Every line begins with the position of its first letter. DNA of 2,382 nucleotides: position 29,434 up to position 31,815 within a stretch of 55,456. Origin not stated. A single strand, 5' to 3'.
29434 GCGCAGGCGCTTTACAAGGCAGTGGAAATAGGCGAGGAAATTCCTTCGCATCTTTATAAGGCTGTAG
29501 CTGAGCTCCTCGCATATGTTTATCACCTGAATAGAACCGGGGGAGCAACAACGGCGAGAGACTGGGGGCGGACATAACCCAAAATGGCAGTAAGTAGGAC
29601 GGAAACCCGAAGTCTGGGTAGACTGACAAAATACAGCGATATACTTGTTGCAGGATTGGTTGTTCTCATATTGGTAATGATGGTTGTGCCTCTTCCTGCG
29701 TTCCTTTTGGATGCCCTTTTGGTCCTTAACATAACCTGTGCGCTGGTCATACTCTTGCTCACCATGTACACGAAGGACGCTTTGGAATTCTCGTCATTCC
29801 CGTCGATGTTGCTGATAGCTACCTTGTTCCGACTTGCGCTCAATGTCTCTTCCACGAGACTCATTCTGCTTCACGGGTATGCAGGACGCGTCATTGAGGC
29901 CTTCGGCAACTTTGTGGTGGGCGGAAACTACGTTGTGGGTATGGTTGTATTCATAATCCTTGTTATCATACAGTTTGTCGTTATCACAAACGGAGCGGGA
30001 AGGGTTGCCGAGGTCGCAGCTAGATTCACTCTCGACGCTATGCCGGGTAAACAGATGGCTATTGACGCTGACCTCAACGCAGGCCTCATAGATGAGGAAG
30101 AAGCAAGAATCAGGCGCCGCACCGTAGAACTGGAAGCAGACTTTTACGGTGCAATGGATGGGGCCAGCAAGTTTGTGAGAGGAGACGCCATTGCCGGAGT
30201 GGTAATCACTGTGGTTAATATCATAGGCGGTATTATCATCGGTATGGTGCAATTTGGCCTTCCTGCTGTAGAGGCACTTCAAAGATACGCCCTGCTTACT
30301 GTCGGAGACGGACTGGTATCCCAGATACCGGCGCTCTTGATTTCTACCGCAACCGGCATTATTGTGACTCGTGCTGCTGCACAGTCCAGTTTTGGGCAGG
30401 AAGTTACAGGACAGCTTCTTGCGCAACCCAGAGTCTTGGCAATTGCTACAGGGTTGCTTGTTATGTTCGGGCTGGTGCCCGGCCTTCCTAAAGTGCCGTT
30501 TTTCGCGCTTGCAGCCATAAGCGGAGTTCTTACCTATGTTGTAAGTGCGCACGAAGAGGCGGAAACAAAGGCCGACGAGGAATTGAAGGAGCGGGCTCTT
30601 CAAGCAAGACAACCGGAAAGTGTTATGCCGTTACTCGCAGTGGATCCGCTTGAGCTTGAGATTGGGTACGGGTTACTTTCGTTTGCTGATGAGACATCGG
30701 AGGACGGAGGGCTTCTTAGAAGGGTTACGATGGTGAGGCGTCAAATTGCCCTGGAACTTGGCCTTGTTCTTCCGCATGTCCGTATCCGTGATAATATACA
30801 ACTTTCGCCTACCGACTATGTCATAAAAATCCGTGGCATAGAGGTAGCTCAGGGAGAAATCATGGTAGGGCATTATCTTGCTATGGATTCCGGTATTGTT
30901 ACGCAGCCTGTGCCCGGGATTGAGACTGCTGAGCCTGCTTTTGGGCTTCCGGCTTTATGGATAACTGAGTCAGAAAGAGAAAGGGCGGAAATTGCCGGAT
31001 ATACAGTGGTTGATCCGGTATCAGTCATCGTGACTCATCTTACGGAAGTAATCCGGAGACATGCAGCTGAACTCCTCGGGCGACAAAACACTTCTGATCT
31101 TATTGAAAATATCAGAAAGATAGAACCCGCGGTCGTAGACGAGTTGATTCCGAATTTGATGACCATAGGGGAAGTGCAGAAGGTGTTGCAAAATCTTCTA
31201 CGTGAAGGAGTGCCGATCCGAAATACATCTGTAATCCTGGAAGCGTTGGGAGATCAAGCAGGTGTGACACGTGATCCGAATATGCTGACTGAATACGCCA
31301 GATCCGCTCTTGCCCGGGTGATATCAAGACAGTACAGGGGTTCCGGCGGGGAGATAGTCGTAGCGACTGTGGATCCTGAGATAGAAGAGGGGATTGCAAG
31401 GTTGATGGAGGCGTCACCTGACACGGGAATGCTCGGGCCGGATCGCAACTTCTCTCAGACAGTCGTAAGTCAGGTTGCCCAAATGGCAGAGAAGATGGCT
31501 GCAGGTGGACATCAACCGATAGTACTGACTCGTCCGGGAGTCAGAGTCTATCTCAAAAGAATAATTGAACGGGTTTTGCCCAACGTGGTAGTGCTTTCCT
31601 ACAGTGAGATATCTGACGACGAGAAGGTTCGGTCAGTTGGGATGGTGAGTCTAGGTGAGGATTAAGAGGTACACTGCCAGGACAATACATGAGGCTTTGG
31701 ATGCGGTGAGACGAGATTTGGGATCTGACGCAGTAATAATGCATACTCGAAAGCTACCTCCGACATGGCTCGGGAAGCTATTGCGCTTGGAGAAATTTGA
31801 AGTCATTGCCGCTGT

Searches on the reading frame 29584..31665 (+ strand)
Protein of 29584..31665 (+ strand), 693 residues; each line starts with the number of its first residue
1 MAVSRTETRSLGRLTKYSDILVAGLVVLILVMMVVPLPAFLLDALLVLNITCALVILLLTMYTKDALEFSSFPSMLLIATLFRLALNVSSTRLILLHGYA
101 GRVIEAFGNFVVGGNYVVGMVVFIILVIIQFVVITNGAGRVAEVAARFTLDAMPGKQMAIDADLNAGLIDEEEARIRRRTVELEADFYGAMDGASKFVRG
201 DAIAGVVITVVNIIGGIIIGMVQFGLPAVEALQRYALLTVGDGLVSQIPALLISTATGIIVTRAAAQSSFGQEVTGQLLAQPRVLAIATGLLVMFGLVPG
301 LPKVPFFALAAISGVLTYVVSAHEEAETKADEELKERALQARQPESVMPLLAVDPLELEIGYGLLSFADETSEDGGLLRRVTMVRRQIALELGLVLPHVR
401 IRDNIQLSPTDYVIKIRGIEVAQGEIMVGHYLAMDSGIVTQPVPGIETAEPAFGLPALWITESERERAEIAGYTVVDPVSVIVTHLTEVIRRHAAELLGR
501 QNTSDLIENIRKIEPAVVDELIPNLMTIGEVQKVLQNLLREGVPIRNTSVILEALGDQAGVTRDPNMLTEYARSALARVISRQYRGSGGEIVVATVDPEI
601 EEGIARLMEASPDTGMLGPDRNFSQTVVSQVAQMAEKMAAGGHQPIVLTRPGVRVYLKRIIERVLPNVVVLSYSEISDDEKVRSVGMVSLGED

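Call 66: find_encoding_contigs(protein=window:29584-31665:+, flank=10000, max_places=1)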
Protein window:29584-31665:+ (693 aa): 12 contigs read that carry it; 1 place shown.
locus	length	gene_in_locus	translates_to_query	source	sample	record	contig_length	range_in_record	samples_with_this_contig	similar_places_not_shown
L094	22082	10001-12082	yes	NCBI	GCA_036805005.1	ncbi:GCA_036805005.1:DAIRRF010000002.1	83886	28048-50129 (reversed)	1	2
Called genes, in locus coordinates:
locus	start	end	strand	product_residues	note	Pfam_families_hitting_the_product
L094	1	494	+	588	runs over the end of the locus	PF02120:Flg_hook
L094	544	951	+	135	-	PF03963:FlgD, PF13861:FLgD_tudor (weak)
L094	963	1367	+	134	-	PF12611:Flagellar_put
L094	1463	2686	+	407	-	PF00460:Flg_bb_rod (weak), PF22692:LlgE_F_G_D1, PF07559:FlgE_D2, PF06429:Flg_bbr_C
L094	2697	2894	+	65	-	PF06289:FlbD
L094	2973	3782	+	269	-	PF01618:MotA_ExbB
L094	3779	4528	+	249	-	PF13677:MotB_plug, PF00691:OmpA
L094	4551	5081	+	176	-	PF03748:FliL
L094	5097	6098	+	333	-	PF02154:FliM, PF01052:FliMN_C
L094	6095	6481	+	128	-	PF28396:SepQ_C (weak), PF01052:FliMN_C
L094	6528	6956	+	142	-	PF04347:FliO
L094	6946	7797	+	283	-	PF00813:FliP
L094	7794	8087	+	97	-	PF01313:Bac_export_3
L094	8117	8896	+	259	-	PF01311:Bac_export_1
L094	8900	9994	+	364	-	PF01312:Bac_export_2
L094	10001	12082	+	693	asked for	PF00771:FHIPEP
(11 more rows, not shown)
